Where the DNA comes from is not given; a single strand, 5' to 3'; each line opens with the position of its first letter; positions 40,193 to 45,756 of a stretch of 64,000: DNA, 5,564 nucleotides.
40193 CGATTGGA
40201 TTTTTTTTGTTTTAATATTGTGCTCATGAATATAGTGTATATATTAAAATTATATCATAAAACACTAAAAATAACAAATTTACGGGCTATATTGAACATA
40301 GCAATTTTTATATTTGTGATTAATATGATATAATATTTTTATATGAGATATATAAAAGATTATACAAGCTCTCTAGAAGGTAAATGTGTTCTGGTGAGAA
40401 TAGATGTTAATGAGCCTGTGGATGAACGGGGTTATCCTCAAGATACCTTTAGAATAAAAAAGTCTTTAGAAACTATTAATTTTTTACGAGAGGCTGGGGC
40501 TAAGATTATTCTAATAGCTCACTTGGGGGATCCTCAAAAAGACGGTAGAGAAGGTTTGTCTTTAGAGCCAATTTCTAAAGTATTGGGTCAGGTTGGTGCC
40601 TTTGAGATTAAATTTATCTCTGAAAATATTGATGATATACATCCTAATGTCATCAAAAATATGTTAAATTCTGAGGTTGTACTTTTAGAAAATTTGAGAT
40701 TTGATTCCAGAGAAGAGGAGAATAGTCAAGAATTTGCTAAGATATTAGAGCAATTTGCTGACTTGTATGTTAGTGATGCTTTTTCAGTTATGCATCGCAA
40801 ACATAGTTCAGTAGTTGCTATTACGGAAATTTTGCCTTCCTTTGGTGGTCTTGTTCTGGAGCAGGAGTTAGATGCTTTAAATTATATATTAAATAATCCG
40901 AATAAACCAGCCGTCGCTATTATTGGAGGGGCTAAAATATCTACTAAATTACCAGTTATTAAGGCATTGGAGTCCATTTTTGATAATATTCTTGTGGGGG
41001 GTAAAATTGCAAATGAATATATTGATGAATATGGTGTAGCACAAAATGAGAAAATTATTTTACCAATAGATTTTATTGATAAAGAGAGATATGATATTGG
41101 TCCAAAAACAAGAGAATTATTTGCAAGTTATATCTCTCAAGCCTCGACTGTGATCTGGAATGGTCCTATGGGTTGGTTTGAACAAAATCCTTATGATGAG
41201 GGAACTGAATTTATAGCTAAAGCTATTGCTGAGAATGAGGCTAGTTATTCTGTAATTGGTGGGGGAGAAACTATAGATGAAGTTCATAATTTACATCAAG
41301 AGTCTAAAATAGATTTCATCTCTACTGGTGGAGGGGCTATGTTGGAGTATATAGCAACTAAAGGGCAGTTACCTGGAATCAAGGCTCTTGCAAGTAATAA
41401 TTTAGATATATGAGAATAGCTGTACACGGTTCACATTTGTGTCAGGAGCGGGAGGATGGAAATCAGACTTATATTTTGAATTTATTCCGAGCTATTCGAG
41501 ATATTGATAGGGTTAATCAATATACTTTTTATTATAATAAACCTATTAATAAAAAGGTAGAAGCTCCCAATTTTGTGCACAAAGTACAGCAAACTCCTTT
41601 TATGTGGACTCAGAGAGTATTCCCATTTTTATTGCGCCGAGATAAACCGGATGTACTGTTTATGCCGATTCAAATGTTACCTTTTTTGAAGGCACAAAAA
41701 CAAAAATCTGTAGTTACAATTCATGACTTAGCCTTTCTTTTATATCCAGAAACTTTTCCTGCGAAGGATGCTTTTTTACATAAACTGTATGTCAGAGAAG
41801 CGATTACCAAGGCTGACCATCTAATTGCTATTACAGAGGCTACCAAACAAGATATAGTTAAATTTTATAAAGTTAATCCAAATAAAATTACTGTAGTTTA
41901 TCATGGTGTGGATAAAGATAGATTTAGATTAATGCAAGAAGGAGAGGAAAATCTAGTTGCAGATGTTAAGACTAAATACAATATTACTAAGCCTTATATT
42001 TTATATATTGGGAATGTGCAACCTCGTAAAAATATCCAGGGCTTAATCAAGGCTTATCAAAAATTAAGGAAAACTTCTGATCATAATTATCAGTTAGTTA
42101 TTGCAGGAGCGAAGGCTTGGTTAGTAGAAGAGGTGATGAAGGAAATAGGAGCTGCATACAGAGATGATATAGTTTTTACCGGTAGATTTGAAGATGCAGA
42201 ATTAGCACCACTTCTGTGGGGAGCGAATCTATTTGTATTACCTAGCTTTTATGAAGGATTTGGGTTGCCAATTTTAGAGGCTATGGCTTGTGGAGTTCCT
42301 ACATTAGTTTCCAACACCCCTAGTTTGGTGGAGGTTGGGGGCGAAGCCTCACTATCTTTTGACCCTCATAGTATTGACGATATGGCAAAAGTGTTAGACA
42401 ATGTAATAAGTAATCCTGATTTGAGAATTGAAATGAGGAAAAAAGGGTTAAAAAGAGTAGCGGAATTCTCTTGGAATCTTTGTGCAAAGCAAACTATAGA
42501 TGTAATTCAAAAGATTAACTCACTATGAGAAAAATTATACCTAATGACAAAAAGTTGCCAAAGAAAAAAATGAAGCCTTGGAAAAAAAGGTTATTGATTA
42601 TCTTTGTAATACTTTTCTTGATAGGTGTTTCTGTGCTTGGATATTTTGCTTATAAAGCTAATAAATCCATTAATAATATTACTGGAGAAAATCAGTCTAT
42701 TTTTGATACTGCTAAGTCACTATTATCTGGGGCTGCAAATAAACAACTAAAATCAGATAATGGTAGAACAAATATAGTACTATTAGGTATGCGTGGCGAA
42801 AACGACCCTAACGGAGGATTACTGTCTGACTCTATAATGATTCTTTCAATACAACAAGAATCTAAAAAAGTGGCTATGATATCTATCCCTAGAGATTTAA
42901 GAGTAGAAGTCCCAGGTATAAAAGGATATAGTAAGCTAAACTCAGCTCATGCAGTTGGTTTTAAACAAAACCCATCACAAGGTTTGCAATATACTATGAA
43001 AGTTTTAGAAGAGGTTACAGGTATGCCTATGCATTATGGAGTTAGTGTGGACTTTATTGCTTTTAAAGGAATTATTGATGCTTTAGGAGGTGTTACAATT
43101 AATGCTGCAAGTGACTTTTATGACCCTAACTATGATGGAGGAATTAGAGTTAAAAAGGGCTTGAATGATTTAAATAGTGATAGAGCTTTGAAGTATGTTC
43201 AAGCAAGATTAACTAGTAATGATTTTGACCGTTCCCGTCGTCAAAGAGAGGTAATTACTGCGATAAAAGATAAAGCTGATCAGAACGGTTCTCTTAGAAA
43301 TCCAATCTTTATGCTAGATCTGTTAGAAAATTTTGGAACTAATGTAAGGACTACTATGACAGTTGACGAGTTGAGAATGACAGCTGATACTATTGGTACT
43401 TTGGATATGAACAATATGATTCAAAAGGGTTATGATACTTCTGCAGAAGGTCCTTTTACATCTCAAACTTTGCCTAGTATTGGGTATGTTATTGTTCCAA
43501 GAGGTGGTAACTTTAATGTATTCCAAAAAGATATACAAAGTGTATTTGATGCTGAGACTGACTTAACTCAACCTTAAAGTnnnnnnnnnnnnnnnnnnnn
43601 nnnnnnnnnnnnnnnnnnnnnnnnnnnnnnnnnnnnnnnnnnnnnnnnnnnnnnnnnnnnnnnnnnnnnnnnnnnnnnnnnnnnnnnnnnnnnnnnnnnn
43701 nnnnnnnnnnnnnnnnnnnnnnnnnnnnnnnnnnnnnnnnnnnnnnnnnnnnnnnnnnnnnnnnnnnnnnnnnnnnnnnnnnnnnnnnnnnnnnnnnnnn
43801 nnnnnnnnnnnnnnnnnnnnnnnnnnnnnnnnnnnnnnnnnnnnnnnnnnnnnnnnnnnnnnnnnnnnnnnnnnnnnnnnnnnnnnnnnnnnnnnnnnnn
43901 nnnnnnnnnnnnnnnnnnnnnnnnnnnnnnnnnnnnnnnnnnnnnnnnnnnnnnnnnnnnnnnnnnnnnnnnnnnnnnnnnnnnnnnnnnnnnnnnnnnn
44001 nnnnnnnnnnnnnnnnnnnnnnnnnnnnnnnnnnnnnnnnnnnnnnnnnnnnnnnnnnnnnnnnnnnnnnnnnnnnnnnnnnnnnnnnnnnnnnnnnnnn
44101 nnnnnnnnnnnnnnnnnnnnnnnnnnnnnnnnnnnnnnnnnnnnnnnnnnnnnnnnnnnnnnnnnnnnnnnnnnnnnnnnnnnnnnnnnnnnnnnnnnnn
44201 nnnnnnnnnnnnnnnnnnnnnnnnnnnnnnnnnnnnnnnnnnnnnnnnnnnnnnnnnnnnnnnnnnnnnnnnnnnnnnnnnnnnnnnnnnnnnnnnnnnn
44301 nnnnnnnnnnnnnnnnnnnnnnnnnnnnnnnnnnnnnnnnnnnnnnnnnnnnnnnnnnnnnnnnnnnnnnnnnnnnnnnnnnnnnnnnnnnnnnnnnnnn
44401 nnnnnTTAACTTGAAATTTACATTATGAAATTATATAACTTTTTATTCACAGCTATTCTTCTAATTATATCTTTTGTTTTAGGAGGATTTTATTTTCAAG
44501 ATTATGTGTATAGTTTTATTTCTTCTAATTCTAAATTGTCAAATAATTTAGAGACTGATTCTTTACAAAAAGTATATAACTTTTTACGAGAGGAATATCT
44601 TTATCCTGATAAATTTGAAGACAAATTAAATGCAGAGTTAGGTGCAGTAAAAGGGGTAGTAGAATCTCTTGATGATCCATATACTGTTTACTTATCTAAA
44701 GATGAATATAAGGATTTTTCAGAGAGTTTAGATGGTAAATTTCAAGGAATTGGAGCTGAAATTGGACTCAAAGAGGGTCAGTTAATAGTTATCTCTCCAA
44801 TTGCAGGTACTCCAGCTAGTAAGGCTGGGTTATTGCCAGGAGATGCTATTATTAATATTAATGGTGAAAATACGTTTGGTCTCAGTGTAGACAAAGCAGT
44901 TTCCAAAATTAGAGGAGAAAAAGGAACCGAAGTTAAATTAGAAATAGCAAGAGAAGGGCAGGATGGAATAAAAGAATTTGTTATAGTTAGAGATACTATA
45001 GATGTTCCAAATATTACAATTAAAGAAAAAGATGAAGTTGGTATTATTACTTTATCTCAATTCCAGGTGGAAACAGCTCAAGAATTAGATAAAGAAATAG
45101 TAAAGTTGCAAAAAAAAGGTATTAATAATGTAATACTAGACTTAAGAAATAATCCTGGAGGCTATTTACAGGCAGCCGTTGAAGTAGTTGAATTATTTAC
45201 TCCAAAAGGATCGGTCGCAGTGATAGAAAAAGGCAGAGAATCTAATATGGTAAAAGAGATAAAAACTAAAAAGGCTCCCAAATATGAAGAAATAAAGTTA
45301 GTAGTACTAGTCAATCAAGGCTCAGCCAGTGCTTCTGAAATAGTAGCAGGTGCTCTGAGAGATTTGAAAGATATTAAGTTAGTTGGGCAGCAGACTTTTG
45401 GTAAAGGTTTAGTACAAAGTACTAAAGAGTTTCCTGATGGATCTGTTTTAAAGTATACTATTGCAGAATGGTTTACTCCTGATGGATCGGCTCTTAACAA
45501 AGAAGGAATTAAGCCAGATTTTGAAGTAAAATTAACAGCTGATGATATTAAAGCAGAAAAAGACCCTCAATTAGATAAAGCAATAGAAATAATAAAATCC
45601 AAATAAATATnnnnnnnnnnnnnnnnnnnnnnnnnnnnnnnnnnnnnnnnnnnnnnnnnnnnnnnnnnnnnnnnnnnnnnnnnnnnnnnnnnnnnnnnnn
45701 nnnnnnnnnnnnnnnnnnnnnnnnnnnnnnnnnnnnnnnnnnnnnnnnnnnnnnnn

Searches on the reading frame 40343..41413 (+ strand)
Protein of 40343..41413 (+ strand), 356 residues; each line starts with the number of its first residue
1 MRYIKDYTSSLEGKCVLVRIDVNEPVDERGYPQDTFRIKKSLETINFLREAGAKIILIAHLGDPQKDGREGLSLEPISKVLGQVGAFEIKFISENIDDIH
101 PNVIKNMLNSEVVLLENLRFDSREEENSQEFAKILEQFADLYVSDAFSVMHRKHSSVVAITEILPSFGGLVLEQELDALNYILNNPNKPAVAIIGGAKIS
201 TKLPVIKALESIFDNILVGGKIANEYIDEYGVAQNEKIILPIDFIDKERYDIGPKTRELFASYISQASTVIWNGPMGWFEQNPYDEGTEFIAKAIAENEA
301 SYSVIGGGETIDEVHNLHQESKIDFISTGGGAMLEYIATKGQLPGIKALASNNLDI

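Call 101: search_protein_families(library=pfam, proteins=[window:40343-41413:+], max_evalue=0.00001)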
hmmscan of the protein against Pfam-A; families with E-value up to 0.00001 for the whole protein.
window:40343-41413:+ (356 aa): 1 family
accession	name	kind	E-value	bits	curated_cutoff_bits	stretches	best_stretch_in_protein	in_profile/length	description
PF00162.24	PGK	-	1.2e-102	344.2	27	2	10-236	5-230/379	Phosphoglycerate kinase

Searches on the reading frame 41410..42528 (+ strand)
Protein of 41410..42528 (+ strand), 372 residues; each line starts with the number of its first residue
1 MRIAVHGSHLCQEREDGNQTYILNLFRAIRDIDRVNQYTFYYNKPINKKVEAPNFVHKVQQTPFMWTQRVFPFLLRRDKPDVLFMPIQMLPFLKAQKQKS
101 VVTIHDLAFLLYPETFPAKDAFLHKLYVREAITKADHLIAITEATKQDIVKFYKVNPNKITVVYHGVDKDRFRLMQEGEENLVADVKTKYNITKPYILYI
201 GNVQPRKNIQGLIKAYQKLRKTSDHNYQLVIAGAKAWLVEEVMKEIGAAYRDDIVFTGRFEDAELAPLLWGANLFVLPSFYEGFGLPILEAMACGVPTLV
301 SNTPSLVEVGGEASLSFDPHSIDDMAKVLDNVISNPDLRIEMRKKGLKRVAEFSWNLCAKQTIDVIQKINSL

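Call 101: search_protein_families(library=pfam, proteins=[window:41410-42528:+], max_evalue=0.00001)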
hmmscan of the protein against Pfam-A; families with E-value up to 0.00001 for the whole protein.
window:41410-42528:+ (372 aa): 6 families
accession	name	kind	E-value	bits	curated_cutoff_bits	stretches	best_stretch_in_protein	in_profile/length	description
PF00534.26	Glycos_transf_1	-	2.8e-34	118.6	26.4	1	191-348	12-171/172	Glycosyl transferases group 1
PF13692.12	Glyco_trans_1_4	-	7.6e-27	94.8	27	1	195-335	2-142/142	Glycosyl transferases group 1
PF13439.12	Glyco_transf_4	-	2.2e-15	57.5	28.5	1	53-171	46-170/170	Glycosyltransferase Family 4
PF20706.3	GT4-conflict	-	3.7e-15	56.2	26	1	191-303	194-313/385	Family 4 Glycosyltransferase in conflict systems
PF13524.12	Glyco_trans_1_2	-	6.2e-08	33.1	25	1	227-356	15-136/144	Glycosyl transferase-like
PF13579.12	Glyco_trans_4_4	-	1.9e-06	28.8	29.7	1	65-164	58-156/158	Glycosyl transferase 4-like domain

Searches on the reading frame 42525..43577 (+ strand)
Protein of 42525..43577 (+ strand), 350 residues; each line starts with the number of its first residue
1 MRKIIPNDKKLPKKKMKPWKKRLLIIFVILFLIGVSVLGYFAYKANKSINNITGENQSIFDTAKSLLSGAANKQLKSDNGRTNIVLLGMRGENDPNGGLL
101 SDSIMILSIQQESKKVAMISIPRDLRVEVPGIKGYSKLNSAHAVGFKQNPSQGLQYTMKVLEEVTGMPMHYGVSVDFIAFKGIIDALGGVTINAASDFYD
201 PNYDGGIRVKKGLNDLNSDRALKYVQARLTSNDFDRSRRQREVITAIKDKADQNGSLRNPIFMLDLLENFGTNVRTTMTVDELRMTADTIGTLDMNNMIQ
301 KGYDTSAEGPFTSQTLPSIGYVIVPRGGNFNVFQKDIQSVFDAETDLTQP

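Call 101: search_protein_families(library=pfam, proteins=[window:42525-43577:+], max_evalue=0.00001)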
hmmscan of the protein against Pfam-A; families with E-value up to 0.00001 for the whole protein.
window:42525-43577:+ (350 aa): 1 family
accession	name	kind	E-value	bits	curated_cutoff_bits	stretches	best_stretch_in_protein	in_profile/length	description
PF03816.19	LytR_cpsA_psr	-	1.8e-36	126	24.6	1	101-251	2-148/150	LytR_cpsA_psr family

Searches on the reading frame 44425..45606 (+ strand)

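Call 101: search_protein_families(library=pfam, proteins=[window:44425-45606:+], max_evalue=0.00001)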
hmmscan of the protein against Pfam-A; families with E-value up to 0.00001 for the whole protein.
window:44425-45606:+ (393 aa): 5 families
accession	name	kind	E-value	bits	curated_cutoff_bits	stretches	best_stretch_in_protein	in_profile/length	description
PF03572.23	Peptidase_S41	-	7.8e-53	178.9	24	1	205-368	2-165/165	Peptidase family S41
PF17820.7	PDZ_6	-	1.2e-11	44.6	27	1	122-176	2-54/54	PDZ domain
PF00595.29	PDZ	-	8.4e-10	39.3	23.2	1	108-174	11-80/81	PDZ domain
PF13180.12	PDZ_2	-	1.3e-08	35.4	27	1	109-179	3-72/80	PDZ domain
PF22694.1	CtpB_N-like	-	1.1e-06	29.4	27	1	39-93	33-84/85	Activating protease CtpB N-terminal domain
